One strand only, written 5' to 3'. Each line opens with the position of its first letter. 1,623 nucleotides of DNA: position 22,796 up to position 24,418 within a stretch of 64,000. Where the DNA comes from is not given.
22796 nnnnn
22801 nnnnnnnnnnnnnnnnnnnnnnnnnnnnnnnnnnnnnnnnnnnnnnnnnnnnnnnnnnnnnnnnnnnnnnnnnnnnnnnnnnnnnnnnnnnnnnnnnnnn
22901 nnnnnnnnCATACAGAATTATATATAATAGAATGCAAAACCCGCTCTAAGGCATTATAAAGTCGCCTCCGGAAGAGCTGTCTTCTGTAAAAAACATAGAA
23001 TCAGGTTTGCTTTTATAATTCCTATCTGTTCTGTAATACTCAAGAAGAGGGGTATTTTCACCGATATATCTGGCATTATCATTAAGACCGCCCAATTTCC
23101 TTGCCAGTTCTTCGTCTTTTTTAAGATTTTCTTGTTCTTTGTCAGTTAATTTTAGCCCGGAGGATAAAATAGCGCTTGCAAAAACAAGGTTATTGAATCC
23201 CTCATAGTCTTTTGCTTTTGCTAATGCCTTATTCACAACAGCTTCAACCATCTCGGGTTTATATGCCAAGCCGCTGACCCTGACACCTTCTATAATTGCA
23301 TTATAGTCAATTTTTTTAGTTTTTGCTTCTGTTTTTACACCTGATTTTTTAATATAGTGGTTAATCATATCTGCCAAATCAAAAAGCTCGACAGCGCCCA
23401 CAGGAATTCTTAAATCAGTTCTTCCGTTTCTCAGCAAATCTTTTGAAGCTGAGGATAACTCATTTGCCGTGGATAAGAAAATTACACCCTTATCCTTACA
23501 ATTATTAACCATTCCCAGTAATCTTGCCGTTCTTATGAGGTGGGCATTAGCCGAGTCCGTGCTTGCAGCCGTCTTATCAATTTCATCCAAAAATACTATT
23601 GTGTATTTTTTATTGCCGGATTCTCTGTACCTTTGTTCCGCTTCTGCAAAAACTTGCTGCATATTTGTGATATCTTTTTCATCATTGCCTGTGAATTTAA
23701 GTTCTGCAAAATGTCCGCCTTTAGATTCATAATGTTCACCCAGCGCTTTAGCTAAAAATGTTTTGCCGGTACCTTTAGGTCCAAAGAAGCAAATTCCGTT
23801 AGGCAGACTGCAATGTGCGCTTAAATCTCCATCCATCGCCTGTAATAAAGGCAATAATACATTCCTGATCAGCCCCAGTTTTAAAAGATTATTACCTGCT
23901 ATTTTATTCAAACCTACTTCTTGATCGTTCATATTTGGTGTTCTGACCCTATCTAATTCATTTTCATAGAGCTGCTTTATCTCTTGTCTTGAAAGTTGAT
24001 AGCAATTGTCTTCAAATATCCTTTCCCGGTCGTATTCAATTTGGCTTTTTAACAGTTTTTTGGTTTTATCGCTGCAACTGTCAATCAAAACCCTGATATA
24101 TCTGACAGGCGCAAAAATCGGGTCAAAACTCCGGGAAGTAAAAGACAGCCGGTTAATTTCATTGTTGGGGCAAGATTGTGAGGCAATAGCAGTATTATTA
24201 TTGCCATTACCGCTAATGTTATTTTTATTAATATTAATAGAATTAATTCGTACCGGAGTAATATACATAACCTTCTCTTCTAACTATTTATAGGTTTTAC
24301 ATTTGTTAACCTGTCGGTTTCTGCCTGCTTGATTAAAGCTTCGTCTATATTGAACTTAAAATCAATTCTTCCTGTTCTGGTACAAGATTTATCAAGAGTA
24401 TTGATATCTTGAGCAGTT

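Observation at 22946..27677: Four-gene cassette of classical-AAA proteins: two intact ATPases flanking two membrane-anchored, lid-less pseudo-ATPases, with no recognisable effector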

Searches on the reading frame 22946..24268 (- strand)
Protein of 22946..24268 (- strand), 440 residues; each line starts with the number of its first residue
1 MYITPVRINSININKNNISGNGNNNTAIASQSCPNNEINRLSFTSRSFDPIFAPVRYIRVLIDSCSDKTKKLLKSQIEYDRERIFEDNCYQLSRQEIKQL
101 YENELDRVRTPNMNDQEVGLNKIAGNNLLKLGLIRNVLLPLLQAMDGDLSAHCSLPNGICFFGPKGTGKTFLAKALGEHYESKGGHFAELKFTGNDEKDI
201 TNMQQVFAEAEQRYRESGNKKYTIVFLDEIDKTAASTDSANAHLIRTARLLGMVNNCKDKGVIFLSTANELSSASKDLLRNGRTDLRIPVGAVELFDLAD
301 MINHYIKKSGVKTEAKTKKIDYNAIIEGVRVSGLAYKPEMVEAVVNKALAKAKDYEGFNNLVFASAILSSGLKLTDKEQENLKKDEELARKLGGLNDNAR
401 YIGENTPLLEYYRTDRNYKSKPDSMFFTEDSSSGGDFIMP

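Call 3: search_protein_families(library=pfam, proteins=[window:22946-24268:-], max_evalue=1)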
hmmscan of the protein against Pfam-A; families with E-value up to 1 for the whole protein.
window:22946-24268:- (440 aa): 20 families
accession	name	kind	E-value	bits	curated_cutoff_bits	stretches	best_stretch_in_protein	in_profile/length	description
PF00004.35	AAA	-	1e-15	58.8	21.2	1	159-290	1-129/131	ATPase family associated with various cellular activities (AAA)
PF07724.20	AAA_2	-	4e-10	40.4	27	1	159-235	6-89/166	AAA domain (Cdc48 subfamily)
PF13173.12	AAA_14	-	1.2e-06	29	27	1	159-248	5-75/129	AAA domain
PF13191.12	AAA_16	-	2.9e-06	28.3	32.6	1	157-280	25-153/167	AAA ATPase domain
PF07728.20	AAA_5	-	0.00019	21.9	22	1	159-272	2-125/139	AAA domain (dynein-related subfamily)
PF13521.12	AAA_28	-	0.00058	20.5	27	1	159-228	2-80/164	AAA domain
PF20720.3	nSTAND3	-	0.0017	18.5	27.2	1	162-277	23-121/155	Novel STAND NTPase 3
PF13479.12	AAA_24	-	0.0024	18.2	27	1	159-234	5-77/195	AAA domain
PF13401.12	AAA_22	-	0.0026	18.5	27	1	159-210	8-58/130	AAA domain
PF12775.13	AAA_7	-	0.0092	16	25.8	1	157-234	34-113/181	P-loop containing dynein motor region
PF05673.19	DUF815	-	0.011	15.4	23.8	1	157-232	54-118/249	Protein of unknown function (DUF815)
PF13604.12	AAA_30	-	0.013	15.6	27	1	162-230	24-97/191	AAA domain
PF07726.17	AAA_3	-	0.021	15.1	27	1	165-241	8-82/131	ATPase family associated with various cellular activities (AAA)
PF00910.28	RNA_helicase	-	0.029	15.3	21.5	1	159-234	1-62/105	RNA helicase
PF01695.23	IstB_IS21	-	0.032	14.2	24.1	1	158-181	94-117/238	IstB-like ATP binding protein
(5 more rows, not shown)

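Call 4: search_protein_families(library=ncbifam, proteins=[window:22946-24268:-], max_evalue=1)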
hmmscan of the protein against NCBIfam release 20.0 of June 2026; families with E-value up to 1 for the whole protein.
window:22946-24268:- (440 aa): 24 families
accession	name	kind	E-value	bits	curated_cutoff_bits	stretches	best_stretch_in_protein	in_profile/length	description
TIGR01243.1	CDC48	subfamily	2.2e-10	39.5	802.65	1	156-293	212-346/733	CDC48 family AAA ATPase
NF003069.1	PRK03992.1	subfamily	2.9e-09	36.6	500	1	117-314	127-323/379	proteasome-activating nucleotidase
NF047747.1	PrtsmActNtasePan2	equivalog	8e-09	35.2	700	1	154-291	183-320/397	proteasome-activating nucleotidase Pan2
TIGR01241.2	FtsH_fam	equivalog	1e-08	34.4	600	1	155-320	194-359/598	ATP-dependent zinc metalloprotease FtsH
TIGR01242.2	TIGR01242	subfamily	1.1e-08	34.4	500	1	155-320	147-312/362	proteasome-activating nucleotidase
NF047748.1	PrtsmActNtasePan1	equivalog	1.3e-08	34.3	750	1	137-292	164-318/405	proteasome-activating nucleotidase Pan1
NF041006.2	cell_div_CdvC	equivalog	1.4e-08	34.1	650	1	116-259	98-237/370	cell division protein CdvC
TIGR03689.1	pup_AAA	equivalog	1.1e-06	27.6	504.75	1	154-309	214-381/512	proteasome ATPase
NF008004.0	PRK10733.1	equivalog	4.1e-06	25.1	1008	1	154-315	183-344/644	ATP-dependent zinc metalloprotease FtsH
NF001679.0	PRK00440.1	equivalog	8.7e-06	25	303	1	159-240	42-122/322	replication factor C small subunit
NF003230.0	PRK04195.1-6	equivalog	1.5e-05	23.9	441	1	156-320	39-186/494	replication factor C large subunit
NF038214.1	IS21_help_AAA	equivalog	4.5e-05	23.2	200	1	158-240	92-170/232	IS21-like element helper ATPase IstB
NF003226.0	PRK04195.1-1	equivalog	0.00017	20.7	588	1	159-259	43-132/405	replication factor C large subunit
TIGR00382.1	clpX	equivalog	0.00021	20.4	370.75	1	159-239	120-200/414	ATP-dependent protease ATP-binding subunit ClpX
TIGR03420.1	DnaA_homol_Hda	equivalog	0.00025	20.7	194.8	1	154-272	36-134/226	DnaA regulatory inactivator Hda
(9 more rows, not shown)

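Call 5: search_protein_families(library=padloc, proteins=[window:22946-24268:-], max_evalue=1)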
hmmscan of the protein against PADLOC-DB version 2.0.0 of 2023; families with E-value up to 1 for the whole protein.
window:22946-24268:- (440 aa): 10 families
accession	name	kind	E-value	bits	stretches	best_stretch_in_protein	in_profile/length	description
PDLC03838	DolB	-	1.9e-05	22.1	1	70-240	80-248/375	-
PDLC04787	PDC-S01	-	0.00024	18.1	1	161-233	32-104/412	-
PDLC00091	GajA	-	0.00096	16.1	1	299-380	217-294/627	AAA ATPase domain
PDLC00915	TRIP13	-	0.0032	14.9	1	159-236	66-148/302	TRIP13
PDLC02196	IetA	-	0.0046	14.4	1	144-178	110-144/374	-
PDLC04786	PDC-S01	-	0.0047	13.7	1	162-234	26-100/439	-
PDLC04140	mad8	-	0.0056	14.2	1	159-181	30-52/314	mads_8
PDLC00914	TRIP13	-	0.0088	13.5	1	159-243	74-165/302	TRIP13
PDLC02195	IetA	-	0.13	9.5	1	152-178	133-159/395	-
PDLC02935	PRTase_III-A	-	0.41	8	1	11-84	218-284/290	-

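Call 62: search_protein_families(library=phrogs, proteins=[window:22946-24268:-], max_evalue=0.001)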
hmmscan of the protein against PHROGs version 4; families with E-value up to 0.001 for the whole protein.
window:22946-24268:- (440 aa): 12 families
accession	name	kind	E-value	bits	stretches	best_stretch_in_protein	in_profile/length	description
phrog_8638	-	unknown function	1.4e-09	38.1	1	98-356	248-497/568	-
phrog_168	-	DNA, RNA and nucleotide metabolism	4.2e-09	37.5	1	159-280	45-149/314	clamp loader of DNA polymerase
phrog_10401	-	other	1.2e-07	31.9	1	154-323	458-606/667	ATPase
phrog_3757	-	unknown function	2.9e-07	31.2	1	151-353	121-312/367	-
phrog_7485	-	unknown function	3.6e-06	27.2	1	159-322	230-391/430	-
phrog_30773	-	unknown function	3.8e-06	26.5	1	154-320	194-361/666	-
phrog_4339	-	unknown function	6.8e-06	26.5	1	118-238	281-373/552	-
phrog_5846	-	DNA, RNA and nucleotide metabolism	0.00019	21.8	1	155-232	37-105/380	clamp loader of DNA polymerase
phrog_11838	-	DNA, RNA and nucleotide metabolism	0.00023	21.5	1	158-245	42-122/420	clamp loader of DNA polymerase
phrog_7998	-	unknown function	0.00024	21.4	1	158-241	42-138/339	-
phrog_2107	-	other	0.00032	21.4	1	159-216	6-70/201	thymidylate kinase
phrog_50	-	DNA, RNA and nucleotide metabolism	0.00053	20.1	1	156-200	369-398/570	DnaC-like helicase loader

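Call 72: find_encoding_contigs(protein=window:22946-24268:-, flank=10000)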
Protein window:22946-24268:- (440 aa): 1 contig read that carries it; 1 place shown.
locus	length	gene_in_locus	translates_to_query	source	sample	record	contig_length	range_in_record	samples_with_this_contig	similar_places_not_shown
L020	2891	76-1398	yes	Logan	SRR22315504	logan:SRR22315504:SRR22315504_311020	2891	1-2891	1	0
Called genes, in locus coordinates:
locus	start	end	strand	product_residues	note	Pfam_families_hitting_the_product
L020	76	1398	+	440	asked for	PF00004:AAA, PF07724:AAA_2, PF13173:AAA_14 (weak)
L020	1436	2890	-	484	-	?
